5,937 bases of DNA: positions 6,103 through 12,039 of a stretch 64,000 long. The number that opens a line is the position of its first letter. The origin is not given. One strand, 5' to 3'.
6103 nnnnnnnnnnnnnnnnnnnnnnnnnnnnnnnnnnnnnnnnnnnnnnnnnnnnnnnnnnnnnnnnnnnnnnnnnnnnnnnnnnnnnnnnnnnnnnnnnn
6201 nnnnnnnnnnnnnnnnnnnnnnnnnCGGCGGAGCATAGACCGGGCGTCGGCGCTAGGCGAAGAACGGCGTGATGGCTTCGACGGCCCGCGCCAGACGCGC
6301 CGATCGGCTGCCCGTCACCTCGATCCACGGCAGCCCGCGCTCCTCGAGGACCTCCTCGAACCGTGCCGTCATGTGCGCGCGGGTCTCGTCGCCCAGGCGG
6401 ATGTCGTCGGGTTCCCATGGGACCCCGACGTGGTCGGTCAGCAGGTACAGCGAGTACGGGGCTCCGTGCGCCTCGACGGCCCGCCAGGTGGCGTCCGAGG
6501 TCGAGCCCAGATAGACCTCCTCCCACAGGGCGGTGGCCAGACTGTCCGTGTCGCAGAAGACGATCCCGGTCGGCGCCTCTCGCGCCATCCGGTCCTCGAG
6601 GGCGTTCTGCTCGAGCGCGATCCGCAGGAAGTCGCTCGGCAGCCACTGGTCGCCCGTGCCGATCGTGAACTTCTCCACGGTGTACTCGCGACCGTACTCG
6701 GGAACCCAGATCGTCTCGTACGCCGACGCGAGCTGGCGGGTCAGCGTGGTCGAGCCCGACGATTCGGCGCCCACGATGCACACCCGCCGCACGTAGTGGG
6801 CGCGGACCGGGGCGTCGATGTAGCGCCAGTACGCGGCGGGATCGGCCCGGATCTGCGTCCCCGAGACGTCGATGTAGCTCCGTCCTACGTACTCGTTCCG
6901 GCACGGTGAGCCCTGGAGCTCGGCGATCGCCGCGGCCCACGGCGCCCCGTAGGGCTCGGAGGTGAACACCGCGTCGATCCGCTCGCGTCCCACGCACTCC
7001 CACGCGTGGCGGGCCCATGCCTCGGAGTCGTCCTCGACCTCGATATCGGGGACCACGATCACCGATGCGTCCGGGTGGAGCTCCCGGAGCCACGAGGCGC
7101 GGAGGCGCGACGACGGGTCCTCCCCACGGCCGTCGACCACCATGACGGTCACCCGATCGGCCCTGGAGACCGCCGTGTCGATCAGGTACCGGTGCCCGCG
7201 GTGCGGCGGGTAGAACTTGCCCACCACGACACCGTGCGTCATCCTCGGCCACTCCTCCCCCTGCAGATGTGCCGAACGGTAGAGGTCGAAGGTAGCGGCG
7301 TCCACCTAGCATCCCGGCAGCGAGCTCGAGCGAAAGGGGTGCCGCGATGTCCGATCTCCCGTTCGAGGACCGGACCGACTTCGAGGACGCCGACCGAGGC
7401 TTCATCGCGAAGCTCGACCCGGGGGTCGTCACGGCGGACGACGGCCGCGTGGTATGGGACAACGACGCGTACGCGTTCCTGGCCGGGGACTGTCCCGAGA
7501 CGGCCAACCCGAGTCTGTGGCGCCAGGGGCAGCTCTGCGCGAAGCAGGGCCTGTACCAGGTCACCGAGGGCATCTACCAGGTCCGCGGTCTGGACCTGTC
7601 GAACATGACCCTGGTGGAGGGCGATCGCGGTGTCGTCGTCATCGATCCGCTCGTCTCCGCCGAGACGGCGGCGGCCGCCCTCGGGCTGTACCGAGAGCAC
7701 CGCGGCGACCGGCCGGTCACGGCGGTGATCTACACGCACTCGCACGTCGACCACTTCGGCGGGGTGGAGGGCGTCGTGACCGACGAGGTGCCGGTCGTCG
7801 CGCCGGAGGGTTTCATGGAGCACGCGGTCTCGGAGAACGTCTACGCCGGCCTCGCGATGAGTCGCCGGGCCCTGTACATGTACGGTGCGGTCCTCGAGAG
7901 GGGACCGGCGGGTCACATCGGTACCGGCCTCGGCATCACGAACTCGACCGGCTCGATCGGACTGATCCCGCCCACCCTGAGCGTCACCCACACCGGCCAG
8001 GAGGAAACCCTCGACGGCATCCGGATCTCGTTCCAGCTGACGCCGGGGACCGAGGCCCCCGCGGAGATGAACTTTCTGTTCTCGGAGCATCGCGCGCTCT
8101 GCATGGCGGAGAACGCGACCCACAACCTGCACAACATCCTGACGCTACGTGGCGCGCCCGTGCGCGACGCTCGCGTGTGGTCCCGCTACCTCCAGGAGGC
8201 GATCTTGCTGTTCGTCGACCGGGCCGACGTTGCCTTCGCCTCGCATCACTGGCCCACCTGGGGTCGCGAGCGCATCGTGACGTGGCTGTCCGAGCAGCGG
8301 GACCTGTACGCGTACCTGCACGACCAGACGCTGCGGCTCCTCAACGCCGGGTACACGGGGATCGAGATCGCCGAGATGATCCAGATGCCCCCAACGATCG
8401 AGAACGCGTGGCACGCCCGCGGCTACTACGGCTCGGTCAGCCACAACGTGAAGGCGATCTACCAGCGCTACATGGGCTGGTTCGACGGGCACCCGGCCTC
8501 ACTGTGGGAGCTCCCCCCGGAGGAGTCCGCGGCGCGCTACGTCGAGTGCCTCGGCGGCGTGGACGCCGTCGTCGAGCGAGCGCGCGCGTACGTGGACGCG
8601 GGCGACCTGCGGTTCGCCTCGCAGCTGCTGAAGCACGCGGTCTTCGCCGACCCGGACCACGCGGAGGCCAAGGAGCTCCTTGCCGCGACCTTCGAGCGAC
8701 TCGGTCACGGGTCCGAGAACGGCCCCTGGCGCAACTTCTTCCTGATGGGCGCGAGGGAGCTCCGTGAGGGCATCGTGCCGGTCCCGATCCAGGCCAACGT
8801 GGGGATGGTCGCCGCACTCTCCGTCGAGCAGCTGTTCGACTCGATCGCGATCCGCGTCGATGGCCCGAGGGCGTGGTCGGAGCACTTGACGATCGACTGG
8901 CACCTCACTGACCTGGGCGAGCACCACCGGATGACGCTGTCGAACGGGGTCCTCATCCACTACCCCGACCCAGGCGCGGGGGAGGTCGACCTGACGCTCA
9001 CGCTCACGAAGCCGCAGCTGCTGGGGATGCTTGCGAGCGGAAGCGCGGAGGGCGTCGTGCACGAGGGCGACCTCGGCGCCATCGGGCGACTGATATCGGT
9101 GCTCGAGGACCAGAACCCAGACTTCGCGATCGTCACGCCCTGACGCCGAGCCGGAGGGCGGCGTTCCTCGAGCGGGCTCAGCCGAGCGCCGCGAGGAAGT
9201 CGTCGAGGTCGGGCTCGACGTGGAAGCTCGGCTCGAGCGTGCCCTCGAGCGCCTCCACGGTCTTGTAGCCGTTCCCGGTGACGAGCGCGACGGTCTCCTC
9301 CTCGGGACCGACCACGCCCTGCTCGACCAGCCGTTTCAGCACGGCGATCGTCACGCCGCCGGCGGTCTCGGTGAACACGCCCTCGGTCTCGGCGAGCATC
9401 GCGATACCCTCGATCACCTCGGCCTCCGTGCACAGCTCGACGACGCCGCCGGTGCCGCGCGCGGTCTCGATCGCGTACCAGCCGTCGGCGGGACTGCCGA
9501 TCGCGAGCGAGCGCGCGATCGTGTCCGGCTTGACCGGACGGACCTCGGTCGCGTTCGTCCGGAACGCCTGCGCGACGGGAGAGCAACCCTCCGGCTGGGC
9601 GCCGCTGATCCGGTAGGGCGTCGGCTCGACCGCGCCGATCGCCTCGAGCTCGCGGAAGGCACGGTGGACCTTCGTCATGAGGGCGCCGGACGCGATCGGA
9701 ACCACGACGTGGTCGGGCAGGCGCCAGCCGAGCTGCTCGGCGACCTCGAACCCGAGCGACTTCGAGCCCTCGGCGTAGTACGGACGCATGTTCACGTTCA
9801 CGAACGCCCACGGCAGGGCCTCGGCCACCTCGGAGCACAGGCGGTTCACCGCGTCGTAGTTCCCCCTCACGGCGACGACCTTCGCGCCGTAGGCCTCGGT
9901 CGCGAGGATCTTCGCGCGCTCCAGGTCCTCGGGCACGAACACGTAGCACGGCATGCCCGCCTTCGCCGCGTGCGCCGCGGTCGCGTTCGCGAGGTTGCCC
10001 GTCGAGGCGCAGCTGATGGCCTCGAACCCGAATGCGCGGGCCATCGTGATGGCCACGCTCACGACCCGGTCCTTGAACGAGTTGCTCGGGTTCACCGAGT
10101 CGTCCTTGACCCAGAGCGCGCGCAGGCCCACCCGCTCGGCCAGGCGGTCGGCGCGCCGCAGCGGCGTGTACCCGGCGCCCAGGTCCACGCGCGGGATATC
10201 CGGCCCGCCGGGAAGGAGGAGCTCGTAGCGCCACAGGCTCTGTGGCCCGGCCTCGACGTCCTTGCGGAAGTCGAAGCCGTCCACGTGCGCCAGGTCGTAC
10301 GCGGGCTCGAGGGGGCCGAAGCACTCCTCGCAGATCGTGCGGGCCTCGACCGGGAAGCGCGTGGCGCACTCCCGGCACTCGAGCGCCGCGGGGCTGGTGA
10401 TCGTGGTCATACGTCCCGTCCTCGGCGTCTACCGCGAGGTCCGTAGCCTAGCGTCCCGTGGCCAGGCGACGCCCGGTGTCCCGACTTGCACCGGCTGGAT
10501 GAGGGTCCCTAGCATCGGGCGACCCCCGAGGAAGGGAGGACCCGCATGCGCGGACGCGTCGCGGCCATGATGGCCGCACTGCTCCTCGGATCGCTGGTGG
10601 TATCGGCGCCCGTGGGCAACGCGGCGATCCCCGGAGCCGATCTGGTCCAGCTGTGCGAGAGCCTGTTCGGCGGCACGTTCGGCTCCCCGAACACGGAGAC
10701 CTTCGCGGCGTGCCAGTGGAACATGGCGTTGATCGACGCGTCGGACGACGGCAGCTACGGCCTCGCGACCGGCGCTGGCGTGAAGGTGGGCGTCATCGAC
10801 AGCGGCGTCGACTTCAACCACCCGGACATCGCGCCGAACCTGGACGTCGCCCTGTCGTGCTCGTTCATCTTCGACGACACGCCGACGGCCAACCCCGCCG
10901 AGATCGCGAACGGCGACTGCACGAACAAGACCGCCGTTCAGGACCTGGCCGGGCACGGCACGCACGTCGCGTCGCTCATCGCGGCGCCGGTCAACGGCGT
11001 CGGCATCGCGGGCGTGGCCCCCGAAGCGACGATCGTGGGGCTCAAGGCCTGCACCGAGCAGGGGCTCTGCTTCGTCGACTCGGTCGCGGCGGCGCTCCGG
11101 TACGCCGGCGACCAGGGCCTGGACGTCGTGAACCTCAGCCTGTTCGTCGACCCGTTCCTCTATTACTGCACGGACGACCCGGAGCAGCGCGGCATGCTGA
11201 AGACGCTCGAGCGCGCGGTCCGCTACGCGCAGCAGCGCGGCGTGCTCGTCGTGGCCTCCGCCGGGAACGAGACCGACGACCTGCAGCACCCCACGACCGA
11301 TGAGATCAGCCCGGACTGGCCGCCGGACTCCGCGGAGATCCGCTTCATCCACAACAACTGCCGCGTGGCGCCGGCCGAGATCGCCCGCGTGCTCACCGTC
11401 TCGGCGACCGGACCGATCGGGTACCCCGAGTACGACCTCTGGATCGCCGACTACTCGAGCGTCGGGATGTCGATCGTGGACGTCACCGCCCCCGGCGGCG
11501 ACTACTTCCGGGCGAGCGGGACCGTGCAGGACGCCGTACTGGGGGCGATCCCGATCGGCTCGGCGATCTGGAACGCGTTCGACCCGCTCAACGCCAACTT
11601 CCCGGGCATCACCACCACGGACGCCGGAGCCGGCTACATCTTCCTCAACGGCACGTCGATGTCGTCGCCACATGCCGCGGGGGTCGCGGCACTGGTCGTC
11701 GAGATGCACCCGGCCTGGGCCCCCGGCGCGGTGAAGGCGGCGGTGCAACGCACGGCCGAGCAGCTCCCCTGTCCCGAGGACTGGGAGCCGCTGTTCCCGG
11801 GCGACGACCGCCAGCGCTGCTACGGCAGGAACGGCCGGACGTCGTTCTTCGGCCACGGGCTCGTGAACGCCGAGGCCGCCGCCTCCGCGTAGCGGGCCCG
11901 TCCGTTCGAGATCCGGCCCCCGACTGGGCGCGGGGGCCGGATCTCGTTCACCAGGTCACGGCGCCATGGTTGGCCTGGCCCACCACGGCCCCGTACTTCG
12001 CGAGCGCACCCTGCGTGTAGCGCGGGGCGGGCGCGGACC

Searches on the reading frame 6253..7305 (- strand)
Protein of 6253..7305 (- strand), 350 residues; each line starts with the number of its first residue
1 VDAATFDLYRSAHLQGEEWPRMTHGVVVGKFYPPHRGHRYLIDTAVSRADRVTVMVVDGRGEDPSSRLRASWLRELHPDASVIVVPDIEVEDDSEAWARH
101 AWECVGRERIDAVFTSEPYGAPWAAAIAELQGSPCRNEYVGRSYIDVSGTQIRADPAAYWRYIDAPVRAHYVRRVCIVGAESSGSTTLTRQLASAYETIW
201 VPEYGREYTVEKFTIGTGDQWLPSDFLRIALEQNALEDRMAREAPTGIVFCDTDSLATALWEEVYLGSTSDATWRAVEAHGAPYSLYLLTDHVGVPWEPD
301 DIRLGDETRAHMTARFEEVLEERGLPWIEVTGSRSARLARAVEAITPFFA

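Call 4: search_protein_families(library=pfam, proteins=[window:6253-7305:-], max_evalue=0.01)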
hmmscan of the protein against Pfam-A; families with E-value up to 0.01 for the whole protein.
window:6253-7305:- (350 aa): 3 families
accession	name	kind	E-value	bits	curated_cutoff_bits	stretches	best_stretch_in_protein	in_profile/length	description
PF13521.12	AAA_28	-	2.1e-32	113.1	27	1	174-337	1-164/164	AAA domain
PF01467.32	CTP_transf_like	-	0.0022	18.6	21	0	27-81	2-62/133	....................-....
PF13469.12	Sulfotransfer_3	-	0.0029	18.4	27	0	175-263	2-93/216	Sulfotransferase family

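Call 44: search_protein_families(library=ncbifam, proteins=[window:6256-7305:-], max_evalue=0.01)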
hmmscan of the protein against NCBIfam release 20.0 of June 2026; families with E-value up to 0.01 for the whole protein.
window:6256-7305:- (350 aa): 6 families
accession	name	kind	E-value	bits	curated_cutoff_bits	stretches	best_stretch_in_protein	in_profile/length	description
TIGR01526.1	nadR_NMN_Atrans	equivalog_domain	1.2e-57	195.7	341.15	1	22-332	1-318/325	nicotinamide-nucleotide adenylyltransferase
NF005988.0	PRK08099.1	equivalog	4.5e-37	128.1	201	2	140-345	199-402/411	multifunctional transcriptional regulator/nicotinamide-nucleotide adenylyltransferase/ribosylnicotinamide kinase NadR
TIGR00125.1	cyt_tran_rel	domain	1.2e-07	31.8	27.7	1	25-56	2-33/65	adenylyltransferase/cytidyltransferase family protein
NF003786.0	PRK05379.1-2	equivalog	0.00014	21.2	397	1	25-64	17-54/354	bifunctional nicotinamide-nucleotide adenylyltransferase/Nudix hydroxylase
NF003787.0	PRK05379.1-4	equivalog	0.00024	20.2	449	1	22-56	9-43/346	bifunctional nicotinamide-nucleotide adenylyltransferase/Nudix hydroxylase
NF002243.0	PRK01153.1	subfamily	0.0076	15.9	127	0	25-56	3-34/175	nicotinamide-nucleotide adenylyltransferase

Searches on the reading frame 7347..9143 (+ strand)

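Call 4: search_protein_families(library=pfam, proteins=[window:7347-9143:+], max_evalue=0.01)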
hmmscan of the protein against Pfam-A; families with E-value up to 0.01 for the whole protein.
window:7347-9143:+ (598 aa): 5 families
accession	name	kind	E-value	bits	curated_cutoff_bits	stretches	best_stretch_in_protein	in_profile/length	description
PF14863.12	Alkyl_sulf_dimr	-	1.1e-61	207.7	26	1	337-475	1-139/139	Alkyl sulfatase dimerisation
PF14864.11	Alkyl_sulf_C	-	7.8e-34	117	27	1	486-598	6-125/125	Alkyl sulfatase C-terminal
PF00753.33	Lactamase_B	-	3.1e-18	66.9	22.7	1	81-155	2-75/196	Metallo-beta-lactamase superfamily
PF12706.13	Lactamase_B_2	-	1.3e-07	31.8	27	1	97-168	3-78/200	Beta-lactamase superfamily domain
PF14559.12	TPR_19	-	0.0013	19.5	25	1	406-447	26-67/68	Tetratricopeptide repeat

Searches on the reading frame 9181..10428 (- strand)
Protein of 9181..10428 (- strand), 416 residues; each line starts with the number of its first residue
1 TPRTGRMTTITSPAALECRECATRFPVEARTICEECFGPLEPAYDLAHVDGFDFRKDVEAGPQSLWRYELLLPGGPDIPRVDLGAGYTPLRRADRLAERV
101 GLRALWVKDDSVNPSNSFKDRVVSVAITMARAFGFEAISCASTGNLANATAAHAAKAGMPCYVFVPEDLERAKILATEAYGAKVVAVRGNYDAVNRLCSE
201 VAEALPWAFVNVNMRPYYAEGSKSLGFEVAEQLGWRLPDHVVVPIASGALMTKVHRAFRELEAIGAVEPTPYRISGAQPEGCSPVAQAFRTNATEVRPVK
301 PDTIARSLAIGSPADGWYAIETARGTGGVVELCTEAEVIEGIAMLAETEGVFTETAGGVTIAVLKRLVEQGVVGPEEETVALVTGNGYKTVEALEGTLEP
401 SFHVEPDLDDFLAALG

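Call 24: search_protein_families(library=pfam, proteins=[window:9181-10428:-], max_evalue=0.0001)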
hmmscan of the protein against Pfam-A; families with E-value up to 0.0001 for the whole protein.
window:9181-10428:- (416 aa): 1 family
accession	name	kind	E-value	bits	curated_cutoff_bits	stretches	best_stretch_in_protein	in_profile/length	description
PF00291.31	PALP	-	1.5e-70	238.3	35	1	82-385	2-295/295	Pyridoxal-phosphate dependent enzyme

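Call 44: search_protein_families(library=ncbifam, proteins=[window:9181-10410:-], max_evalue=0.01)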
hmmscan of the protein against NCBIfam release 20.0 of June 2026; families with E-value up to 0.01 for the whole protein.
window:9181-10410:- (410 aa): 43 families (the best 25 are shown)
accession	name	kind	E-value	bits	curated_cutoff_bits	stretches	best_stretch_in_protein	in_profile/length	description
NF006050.0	PRK08197.1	equivalog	3.6e-81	273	303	1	8-389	7-389/406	threonine synthase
TIGR00260.1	thrC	equivalog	7.1e-80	268.7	167.1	1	60-385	2-339/340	threonine synthase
NF004170.0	PRK05638.1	equivalog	2.6e-57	194.3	421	1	10-385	2-359/442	threonine synthase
NF005035.0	PRK06450.1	equivalog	1.8e-39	135.5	301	1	11-384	5-337/338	threonine synthase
NF004996.0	PRK06381.1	equivalog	5e-35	121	266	1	79-380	13-317/319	threonine synthase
NF006205.0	PRK08329.1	equivalog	3.1e-29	102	358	1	98-383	73-345/347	threonine synthase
NF006390.0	PRK08639.1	equivalog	4.4e-21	75.3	421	1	81-386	25-318/418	threonine ammonia-lyase IlvA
TIGR01127.1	ilvA_1Cterm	equivalog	9.3e-21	74.2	378.75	1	82-381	1-284/380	threonine ammonia-lyase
NF006094.0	PRK08246.1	subfamily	4.2e-18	65.8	331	1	82-377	24-298/310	serine/threonine dehydratase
NF005680.0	PRK07476.1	equivalog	2.2e-17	63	413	1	80-381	22-310/326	hydroxyectoine utilization dehydratase EutB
NF005600.0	PRK07334.1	equivalog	3.6e-17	62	496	1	82-359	29-292/408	threonine ammonia-lyase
NF040741.1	ornith_OrtB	equivalog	1.6e-16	59.9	550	1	98-256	83-250/464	2-amino-4-oxopentanoate thiolase subunit OrtB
NF005292.0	PRK06815.1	equivalog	2.2e-16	59.8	371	1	81-364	21-293/320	threonine/serine dehydratase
TIGR02079.1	THD1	equivalog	2.2e-16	59.7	440.55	1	82-380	17-305/410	threonine ammonia-lyase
NF006455.0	PRK08813.1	equivalog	2.6e-16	59.9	489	1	91-361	45-296/374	threonine dehydratase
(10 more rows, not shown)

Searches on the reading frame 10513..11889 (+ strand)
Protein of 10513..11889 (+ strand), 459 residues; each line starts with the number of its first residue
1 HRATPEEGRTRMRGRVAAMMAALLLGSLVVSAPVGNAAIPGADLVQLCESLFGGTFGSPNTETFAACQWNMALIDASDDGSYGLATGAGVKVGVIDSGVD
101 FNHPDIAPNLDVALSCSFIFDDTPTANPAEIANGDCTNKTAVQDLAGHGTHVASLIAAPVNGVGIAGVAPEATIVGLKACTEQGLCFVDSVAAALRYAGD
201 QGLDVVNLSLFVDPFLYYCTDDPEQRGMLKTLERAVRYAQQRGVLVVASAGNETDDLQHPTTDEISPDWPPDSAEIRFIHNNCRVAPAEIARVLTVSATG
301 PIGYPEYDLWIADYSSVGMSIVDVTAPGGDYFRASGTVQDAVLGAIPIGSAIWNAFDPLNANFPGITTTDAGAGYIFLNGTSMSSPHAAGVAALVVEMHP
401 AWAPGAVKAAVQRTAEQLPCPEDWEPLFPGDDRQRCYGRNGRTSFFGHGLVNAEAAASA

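Call 24: search_protein_families(library=pfam, proteins=[window:10513-11889:+], max_evalue=0.0001)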
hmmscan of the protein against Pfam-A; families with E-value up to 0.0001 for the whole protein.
window:10513-11889:+ (459 aa): 1 family
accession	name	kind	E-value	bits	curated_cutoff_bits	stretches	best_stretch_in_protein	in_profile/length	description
PF00082.27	Peptidase_S8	-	1.8e-46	159.2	21.8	1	87-449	1-288/288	Subtilase family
